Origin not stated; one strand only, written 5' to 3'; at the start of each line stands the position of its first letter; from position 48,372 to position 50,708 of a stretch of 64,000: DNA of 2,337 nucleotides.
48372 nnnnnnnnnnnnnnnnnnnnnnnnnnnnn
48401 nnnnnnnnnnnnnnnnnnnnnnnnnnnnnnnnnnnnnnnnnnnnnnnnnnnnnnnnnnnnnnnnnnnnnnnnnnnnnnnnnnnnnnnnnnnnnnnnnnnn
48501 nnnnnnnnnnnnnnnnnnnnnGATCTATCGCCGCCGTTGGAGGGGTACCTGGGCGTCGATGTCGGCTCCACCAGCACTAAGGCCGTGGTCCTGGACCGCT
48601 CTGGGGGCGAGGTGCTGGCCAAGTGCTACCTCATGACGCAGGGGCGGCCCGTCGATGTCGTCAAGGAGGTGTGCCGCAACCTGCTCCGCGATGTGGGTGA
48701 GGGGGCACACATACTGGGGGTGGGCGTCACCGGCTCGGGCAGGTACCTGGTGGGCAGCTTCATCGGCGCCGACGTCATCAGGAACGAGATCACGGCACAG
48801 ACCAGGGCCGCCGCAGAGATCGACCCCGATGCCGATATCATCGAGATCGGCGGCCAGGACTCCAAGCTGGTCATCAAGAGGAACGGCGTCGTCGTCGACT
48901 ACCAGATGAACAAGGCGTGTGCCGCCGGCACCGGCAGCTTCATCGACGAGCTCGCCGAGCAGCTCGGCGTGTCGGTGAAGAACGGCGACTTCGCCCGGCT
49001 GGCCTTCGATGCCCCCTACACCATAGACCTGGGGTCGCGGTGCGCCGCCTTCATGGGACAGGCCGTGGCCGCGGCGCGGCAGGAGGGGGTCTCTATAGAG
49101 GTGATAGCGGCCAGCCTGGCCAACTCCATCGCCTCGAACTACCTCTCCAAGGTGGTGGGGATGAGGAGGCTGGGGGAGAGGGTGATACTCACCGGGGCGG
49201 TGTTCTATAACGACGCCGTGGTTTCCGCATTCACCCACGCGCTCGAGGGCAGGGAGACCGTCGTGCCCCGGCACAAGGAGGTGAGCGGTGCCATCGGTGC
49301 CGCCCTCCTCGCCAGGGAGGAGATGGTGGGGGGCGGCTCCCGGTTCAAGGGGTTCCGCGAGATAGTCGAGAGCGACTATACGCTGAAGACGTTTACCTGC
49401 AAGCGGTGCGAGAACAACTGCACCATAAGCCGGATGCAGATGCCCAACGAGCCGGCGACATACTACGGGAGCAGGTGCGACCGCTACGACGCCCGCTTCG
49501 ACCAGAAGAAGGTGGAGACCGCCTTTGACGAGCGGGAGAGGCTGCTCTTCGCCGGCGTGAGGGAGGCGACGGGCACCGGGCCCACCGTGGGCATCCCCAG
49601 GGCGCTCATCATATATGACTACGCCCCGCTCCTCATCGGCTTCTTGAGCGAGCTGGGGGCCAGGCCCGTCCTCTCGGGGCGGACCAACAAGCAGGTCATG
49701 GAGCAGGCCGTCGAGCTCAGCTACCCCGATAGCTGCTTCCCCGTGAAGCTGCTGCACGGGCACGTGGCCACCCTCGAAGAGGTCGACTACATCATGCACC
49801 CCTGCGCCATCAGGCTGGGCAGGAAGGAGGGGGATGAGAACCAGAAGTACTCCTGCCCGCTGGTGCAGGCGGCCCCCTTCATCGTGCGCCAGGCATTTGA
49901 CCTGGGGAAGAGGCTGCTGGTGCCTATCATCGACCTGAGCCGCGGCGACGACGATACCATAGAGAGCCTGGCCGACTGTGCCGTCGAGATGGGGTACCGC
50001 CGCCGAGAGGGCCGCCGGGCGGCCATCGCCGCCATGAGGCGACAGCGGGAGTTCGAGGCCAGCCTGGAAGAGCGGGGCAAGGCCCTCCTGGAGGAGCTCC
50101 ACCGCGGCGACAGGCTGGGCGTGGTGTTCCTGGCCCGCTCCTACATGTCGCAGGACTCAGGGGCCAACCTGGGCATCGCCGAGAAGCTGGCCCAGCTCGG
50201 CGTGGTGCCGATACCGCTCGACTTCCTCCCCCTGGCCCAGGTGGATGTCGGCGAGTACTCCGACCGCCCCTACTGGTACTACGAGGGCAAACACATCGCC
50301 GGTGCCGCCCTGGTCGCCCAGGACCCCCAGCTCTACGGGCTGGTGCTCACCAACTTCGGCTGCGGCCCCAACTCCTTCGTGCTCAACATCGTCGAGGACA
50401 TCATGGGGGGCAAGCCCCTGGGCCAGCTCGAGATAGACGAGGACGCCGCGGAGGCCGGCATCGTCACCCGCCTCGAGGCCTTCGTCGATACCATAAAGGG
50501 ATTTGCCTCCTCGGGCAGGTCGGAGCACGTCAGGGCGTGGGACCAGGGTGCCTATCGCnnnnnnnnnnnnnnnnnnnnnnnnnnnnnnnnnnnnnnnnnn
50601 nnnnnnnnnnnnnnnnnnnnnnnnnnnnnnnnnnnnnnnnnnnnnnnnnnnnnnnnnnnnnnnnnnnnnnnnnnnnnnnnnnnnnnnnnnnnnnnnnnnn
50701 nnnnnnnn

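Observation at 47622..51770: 1382-aa fused double HgdC/BcrAD-type ATPase plus DUF2229-like C-terminal domain: candidate self-contained ATP-driven radical (de)hydratase-type enzyme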

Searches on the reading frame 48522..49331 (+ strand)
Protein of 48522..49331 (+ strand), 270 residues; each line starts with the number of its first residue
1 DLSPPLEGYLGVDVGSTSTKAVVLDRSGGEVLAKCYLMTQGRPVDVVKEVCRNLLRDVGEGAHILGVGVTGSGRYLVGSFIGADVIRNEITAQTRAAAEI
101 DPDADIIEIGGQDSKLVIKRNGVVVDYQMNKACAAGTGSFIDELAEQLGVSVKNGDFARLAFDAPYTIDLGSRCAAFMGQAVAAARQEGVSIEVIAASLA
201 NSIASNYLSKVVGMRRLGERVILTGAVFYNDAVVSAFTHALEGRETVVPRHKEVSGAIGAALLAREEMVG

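Call 64: search_solved_structures(query=window:48522-49331:+, max_evalue=0.001, show_alignments=2)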
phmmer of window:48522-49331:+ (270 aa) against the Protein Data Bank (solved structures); distinct sequences matched with E-value up to 0.001: 5.
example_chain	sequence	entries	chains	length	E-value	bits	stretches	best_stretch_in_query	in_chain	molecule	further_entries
4eht_A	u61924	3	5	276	6.1e-26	94.6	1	10-267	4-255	Activator of 2-hydroxyisocaproyl-CoA dehydratase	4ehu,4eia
1hux_A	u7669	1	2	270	2.1e-24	89.6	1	10-266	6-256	ACTIVATOR OF (R)-2-HYDROXYGLUTARYL-COA DEHYDRATASE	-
7yyl_E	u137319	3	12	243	4.5e-23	85.2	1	9-266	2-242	Putative CoA-substrate-specific enzyme activase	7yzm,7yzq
9gai_D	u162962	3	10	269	8.1e-22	81.1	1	11-266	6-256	3-methylbenzoyl-CoA reductase alpha subunit MbdQ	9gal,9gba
9gai_C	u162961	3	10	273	8.2e-10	41.8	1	10-205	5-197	3-methylbenzoyl-CoA reductase delta subunit MbdP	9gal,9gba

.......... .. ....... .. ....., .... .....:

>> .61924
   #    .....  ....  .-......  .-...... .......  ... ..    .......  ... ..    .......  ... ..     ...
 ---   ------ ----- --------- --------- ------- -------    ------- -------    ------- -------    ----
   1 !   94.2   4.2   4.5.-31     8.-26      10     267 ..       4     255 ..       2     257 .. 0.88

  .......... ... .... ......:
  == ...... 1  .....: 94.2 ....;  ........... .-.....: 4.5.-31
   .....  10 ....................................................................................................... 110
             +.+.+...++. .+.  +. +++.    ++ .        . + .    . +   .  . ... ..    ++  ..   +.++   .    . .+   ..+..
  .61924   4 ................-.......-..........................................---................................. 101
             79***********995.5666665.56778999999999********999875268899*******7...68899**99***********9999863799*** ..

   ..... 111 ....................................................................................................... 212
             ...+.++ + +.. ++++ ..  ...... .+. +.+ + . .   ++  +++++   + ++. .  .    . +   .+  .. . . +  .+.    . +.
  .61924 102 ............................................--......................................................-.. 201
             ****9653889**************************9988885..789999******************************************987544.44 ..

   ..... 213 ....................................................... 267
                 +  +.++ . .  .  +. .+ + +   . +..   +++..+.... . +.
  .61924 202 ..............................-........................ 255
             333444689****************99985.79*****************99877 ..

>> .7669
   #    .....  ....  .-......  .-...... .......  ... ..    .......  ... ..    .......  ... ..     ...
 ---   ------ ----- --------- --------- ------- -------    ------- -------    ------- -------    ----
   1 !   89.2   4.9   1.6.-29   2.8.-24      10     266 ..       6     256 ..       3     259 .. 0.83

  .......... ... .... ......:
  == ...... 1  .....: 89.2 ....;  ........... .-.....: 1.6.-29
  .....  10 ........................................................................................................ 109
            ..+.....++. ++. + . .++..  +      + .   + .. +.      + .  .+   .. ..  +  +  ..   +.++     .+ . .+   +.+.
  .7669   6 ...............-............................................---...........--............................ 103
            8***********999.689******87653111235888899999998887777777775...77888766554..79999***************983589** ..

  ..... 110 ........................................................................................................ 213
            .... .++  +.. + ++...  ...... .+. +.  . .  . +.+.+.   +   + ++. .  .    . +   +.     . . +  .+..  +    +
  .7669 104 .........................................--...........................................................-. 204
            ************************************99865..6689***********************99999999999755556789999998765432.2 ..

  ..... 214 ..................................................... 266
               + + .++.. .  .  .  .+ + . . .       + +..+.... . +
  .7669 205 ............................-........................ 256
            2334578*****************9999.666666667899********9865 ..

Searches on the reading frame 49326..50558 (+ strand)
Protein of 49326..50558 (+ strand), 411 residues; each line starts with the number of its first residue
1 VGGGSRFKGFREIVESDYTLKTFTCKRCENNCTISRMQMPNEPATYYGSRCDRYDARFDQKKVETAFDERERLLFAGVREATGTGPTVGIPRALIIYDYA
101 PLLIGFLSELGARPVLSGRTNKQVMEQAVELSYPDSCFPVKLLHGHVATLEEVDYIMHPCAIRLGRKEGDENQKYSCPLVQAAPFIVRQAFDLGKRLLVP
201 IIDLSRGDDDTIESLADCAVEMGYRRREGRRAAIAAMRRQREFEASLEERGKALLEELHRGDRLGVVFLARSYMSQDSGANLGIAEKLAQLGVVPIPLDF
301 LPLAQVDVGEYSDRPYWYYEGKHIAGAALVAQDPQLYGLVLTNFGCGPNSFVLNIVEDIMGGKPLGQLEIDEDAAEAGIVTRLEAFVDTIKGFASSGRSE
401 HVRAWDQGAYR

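Call 73: search_protein_families(library=pfam, proteins=[window:49326-50558:+], max_evalue=10)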
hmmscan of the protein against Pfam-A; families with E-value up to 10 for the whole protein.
window:49326-50558:+ (411 aa): 1 family
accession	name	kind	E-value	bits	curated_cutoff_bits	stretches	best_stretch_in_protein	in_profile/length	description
PF09989.15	DUF2229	-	1.7e-50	172.1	29.4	1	87-300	1-217/218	CoA enzyme activase uncharacterised domain (DUF2229)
